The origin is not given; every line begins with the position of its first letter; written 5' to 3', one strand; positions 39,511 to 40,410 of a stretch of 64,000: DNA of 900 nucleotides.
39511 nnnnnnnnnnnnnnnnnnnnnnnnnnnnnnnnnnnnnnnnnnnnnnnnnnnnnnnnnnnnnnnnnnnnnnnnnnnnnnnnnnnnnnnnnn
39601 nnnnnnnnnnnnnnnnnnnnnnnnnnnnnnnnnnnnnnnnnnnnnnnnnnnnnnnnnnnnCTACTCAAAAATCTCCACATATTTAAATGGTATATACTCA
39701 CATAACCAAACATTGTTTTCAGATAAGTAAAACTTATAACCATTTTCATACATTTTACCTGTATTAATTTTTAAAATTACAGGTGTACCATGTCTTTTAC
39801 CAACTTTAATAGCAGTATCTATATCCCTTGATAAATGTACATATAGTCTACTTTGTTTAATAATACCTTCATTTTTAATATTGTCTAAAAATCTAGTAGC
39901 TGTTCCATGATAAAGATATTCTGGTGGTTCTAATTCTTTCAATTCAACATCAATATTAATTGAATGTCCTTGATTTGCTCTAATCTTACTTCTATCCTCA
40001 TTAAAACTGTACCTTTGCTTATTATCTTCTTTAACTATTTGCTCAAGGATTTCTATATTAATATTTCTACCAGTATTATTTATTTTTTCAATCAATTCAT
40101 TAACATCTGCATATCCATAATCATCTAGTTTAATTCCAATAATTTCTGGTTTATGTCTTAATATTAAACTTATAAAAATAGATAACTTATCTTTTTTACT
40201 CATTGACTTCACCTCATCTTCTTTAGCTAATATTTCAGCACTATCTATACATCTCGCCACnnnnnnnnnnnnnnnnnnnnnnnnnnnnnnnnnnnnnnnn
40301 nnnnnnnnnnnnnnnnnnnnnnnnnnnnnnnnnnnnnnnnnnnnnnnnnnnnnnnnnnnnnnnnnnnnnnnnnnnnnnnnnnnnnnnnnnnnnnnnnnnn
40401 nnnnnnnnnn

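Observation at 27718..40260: RNA repair toolkit: RtcB, PTH2, KxDGxR ligase and Tpt1/KptA (plus a Pnkp-type phosphoesterase at 2321..2986)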

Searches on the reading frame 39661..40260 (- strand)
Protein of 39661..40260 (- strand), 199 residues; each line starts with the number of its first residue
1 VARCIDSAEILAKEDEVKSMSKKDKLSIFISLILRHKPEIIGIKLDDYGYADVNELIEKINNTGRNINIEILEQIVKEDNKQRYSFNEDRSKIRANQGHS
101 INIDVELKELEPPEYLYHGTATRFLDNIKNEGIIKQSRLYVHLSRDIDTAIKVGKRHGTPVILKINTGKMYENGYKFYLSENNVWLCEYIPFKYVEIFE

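Call 3: search_protein_families(library=pfam, proteins=[window:39661-40260:-], max_evalue=0.01)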
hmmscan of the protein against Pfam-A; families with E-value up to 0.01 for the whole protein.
window:39661-40260:- (199 aa): 1 family
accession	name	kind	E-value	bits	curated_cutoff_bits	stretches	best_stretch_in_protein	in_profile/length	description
PF01885.22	PTS_2-RNA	-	4.4e-47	160.9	26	1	23-188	3-176/177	RNA 2'-phosphotransferase, Tpt1 / KptA family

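Call 4: search_protein_families(library=phrogs, proteins=[window:39661-40260:-], max_evalue=0.001)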
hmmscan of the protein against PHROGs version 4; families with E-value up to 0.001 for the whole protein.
window:39661-40260:- (199 aa): 1 family
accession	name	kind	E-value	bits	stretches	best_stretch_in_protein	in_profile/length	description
phrog_5470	-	DNA, RNA and nucleotide metabolism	1.2e-97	325.7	1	19-199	2-182/183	RNA 2'-phosphotransferase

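Call 9: search_protein_families(library=ncbifam, proteins=[window:39661-40260:-], max_evalue=0.001)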
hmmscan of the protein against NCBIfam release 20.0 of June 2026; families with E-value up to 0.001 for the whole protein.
window:39661-40260:- (199 aa): 4 families
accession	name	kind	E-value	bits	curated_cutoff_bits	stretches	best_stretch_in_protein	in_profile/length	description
NF002014.0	PRK00819.1-4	equivalog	5.6e-75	251.2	239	1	21-197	4-180/182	RNA 2'-phosphotransferase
NF002013.0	PRK00819.1-2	equivalog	5.4e-50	169.5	231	1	19-195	3-178/183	RNA 2'-phosphotransferase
NF002012.0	PRK00819.1-1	equivalog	2.9e-48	164.1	233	1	26-196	12-183/184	RNA 2'-phosphotransferase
NF002015.0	PRK00819.1-5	equivalog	1.9e-36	125.6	279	1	17-198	28-207/210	RNA 2'-phosphotransferase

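Call 15: search_solved_structures(query=window:39661-40260:-, show_alignments=2)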
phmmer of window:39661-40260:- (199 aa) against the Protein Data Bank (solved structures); distinct sequences matched with E-value up to 0.001: 13.
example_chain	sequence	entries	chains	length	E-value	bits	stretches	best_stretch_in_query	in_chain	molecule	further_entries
7kw8_A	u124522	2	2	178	8.7e-51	175.7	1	25-196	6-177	tRNA 2'-phosphotransferase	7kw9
6ede_A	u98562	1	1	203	6.3e-37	130.5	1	23-196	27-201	Probable RNA 2'-phosphotransferase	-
6e3a_A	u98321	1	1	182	1.1e-36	129.6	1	24-196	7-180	Probable RNA 2'-phosphotransferase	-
9ld4_A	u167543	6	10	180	1.9e-28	102.8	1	23-192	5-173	Probable RNA 2'-phosphotransferase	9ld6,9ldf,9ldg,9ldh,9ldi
9ldc_A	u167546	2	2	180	1.2e-27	100.2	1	23-192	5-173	Probable RNA 2'-phosphotransferase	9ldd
9ld3_A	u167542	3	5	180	1.3e-27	100.1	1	23-192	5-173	Probable RNA 2'-phosphotransferase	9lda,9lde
8tfi_A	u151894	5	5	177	4.8e-24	88.4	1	25-193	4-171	Probable RNA 2'-phosphotransferase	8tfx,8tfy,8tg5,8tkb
8tfz_A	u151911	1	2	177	5.8e-23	84.9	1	25-193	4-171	Probable RNA 2'-phosphotransferase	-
8tg3_A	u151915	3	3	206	8.9e-22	81.1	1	25-193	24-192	Probable RNA 2'-phosphotransferase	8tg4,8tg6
1wfx_A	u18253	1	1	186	9.3e-22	81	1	25-193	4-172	Probable RNA 2'-phosphotransferase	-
7yw4_A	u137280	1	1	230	3.5e-11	46.5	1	21-195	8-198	tRNA 2'-phosphotransferase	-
7yw2_A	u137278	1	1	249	6e-10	42.5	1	22-186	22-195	tRNA 2'-phosphotransferase 1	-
7yw3_A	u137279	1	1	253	4.1e-09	39.7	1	23-186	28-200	tRNA 2'-phosphotransferase 1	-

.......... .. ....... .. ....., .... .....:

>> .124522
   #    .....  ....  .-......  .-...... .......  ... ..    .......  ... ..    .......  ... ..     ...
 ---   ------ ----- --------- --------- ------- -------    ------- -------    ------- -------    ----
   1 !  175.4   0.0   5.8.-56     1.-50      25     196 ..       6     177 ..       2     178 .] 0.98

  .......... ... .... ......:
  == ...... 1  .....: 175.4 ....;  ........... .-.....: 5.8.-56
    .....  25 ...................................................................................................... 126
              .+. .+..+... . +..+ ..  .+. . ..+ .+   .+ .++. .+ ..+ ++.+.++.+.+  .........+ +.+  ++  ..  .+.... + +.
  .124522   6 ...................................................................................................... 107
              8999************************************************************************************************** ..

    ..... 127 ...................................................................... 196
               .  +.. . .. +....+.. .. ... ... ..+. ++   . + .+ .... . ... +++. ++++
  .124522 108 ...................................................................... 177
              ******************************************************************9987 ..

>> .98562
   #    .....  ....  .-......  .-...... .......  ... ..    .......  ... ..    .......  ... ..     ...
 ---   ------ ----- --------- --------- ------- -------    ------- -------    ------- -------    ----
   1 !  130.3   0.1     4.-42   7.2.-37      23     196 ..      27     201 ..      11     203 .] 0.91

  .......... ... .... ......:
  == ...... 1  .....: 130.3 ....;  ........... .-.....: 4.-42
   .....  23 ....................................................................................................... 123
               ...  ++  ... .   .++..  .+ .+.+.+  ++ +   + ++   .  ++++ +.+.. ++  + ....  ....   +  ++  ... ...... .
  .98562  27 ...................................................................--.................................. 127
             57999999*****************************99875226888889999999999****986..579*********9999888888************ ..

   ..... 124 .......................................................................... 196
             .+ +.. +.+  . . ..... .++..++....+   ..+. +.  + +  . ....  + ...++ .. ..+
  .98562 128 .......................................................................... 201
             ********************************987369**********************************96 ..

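Call 28: search_dna_similar(query=window:39661-40260:-, collection=phages, mode=protein, max_rows=60, max_evalue=0.00001)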
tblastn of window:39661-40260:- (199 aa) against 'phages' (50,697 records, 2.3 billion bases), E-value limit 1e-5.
Records with a match: 97; places in all: 97; records where one place covers at least 80% of the query: 96.
Best place of each record, by identity: >=99% 1; 95-99% 3; 90-95% 1; 80-90% 1; 60-80% 1; <60% 90.
By first word of the organism name: Erwinia 61; Dickeya 8; Klebsiella 7; Serratia 6; Clostridioides 3; Bacillus 3; Clostridium 2; Listeria 2; Peptoclostridium 1; uncultured 1; and 3 more.
By host as written in the record: Erwinia amylovora 53; Klebsiella pneumoniae 9; Dickeya solani MK10 6; - 3; Clostridioides difficile 2; Clostridium difficile 2; Erwinia amylovora strain Ea29-7 2; Bacillus megaterium str. ATCC 43725 2; and 13 more.
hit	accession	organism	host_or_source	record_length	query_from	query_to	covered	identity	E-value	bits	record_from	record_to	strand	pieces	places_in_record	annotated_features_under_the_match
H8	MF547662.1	Clostridioides phage LIBA6276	Clostridioides difficile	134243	1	199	100%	99.5%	2e-117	372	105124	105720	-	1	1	RNA 2'-phosphotransferase-like protein | hypothetical protein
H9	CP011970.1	Peptoclostridium phage phiCDIF1296T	Peptoclostridium difficile strain ...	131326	2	199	99%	95.5%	6e-114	362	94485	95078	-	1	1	putative RNA 2'-phosphotransferase | hypothetical protein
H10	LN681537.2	Clostridium phage phiCD211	Clostridium difficile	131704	2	199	99%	95.5%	6e-114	362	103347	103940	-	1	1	kptA: RNA 2'-phosphotransferase | hypothetical protein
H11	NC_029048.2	Clostridium phage phiCD211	Clostridium difficile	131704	2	199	99%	95.5%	6e-114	362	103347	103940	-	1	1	kptA: RNA 2'-phosphotransferase | hypothetical protein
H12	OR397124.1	Clostridioides phage AR1086-1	Clostridioides difficile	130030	1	196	98%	91.3%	7e-109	347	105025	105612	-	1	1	kptA: putative RNA 2'-phosphotransferase | hypothetical protein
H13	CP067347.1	Clostridioides phage ES-S-0107-01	Clostridioides sp. ES-S-0107-01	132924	1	199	100%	87.4%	5e-105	336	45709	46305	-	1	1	record has no annotation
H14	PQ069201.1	Bacillus phage C30-3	Bacillus sp. C30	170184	21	195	88%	60.6%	1e-59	206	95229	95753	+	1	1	record has no annotation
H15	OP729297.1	Erwinia phage vB_Ea_2910A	Erwinia amylovora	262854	10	197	94%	42.9%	2e-41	154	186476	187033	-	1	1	hypothetical protein (x2)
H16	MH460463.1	Dickeya phage vB_DsoM_AD1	Dickeya solani MK10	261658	10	197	94%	42.3%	6e-41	152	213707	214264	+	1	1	putative RNA NAD 2 | hypothetical protein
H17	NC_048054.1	Dickeya phage vB_DsoM_AD1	Dickeya solani MK10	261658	10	197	94%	42.3%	6e-41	152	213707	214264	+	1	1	RNA 2'-phosphotransferase | hypothetical protein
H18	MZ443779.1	Erwinia phage pEa_SNUABM_33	Erwinia amylovora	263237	10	197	94%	41.8%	2e-40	151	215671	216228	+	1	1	hypothetical protein (x2)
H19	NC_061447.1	Erwinia phage pEa_SNUABM_33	Erwinia amylovora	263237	10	197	94%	41.8%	2e-40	151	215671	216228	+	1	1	RNA 2'-phosphotransferase | hypothetical protein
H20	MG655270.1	Erwinia phage vB_EamM_Mortimer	Erwinia amylovora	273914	20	199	90%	43.2%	8e-36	138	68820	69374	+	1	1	putative RNA2'-phosphotansferase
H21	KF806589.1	Erwinia phage Ea35-70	Erwinia amylovora strain Ea29-7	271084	20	199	90%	43.2%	8e-36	138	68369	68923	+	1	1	RNA 2'-phosphotransferase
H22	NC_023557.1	Erwinia phage Ea35-70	Erwinia amylovora strain Ea29-7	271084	20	199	90%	43.2%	8e-36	138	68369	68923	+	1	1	RNA 2'-phosphotransferase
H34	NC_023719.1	Bacillus phage G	Bacillus megaterium str. ATCC 43725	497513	20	199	90%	42.9%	9e-30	120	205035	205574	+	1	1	280: RNA 2'-phosphotransferase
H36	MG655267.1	Erwinia phage vB_EamM_Bosolaphorus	Erwinia amylovora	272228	20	199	90%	42.7%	4e-35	135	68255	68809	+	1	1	putative RNA2'-phosphotansferase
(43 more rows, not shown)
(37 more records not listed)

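Call 37: get_annotated_region(hit=H22, flank=6000)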
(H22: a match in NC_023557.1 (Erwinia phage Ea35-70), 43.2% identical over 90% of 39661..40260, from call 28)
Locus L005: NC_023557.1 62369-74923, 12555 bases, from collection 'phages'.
description: Erwinia phage Ea35-70, complete genome.
organism: Erwinia phage Ea35-70 (NCBI taxid 1429768)
taxonomy: Viruses; Duplodnaviria; Heunggongvirae; Uroviricota; Caudoviricetes; Agricanvirus; Agricanvirus Ea3570
host: Erwinia amylovora strain Ea29-7; source: soil adjacent to infected tree; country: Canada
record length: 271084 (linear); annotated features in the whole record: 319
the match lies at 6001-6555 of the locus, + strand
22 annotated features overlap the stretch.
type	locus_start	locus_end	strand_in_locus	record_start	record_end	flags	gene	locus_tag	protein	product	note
CDS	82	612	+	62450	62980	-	-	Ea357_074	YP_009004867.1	hypothetical protein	-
CDS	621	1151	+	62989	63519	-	-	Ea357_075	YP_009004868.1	hypothetical protein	-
CDS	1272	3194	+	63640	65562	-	-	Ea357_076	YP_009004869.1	EPS depolymerase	-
CDS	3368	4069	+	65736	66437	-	-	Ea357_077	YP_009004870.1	hypothetical protein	-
CDS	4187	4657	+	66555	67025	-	-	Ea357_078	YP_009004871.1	hypothetical protein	-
CDS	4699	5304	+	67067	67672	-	-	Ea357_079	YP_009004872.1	hypothetical protein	-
CDS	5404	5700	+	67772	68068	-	-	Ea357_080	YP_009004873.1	hypothetical protein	-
CDS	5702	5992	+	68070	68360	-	-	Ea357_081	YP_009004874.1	hypothetical protein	-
CDS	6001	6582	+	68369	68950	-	-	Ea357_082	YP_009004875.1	RNA 2'-phosphotransferase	similar to AEO93539.1 gp280 [Bacillus phage G]; PTS_2-RNA[pfam01885], RNA 2'-phosphotransferase & PRK00819[PRK00819], ...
CDS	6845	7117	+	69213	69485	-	-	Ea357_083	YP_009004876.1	hypothetical protein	-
CDS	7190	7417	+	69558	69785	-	-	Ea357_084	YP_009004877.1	hypothetical protein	-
CDS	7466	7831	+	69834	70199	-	-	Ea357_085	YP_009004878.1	hypothetical protein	-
CDS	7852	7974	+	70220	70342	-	-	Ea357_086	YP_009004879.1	hypothetical protein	-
CDS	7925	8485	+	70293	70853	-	-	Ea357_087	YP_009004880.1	hypothetical protein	-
CDS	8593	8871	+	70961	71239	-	-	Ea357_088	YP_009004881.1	hypothetical protein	-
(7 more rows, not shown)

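Call 42: find_related_loci(query=window:39661-40260:-, collection=viral_contigs, flank=10000)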
Query window:39661-40260:- (199 aa) in viral_contigs; peptide patterns used: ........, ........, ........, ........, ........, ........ (x = any residue, [..] = any of these).
157 stretches matched a pattern; 13 encode a relative of the query (tblastn E <= 1e-3); 13 distinct loci.
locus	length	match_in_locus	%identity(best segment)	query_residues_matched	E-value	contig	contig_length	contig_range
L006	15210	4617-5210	95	2-199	2e-127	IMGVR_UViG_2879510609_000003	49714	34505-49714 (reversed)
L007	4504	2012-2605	95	2-199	7e-129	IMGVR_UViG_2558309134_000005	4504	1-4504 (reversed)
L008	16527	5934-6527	95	2-199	2e-127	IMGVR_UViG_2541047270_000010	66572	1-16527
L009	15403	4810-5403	95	2-199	2e-127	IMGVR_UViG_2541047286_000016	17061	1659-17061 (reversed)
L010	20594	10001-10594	95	2-199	2e-127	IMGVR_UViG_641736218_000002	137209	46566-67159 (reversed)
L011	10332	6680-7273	95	2-199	2e-127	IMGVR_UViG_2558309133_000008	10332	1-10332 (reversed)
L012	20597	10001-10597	94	1-199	3e-126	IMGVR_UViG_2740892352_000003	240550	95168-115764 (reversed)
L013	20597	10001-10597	94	1-199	3e-126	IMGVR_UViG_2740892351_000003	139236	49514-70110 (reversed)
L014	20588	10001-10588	91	1-196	2e-121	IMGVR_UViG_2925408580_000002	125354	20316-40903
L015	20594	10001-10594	95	2-199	2e-127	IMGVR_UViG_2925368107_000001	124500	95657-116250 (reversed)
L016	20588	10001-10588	87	1-196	3e-116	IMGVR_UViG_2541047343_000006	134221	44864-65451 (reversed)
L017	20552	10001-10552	82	16-199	3e-102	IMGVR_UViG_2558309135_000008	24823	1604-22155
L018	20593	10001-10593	87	1-198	8e-99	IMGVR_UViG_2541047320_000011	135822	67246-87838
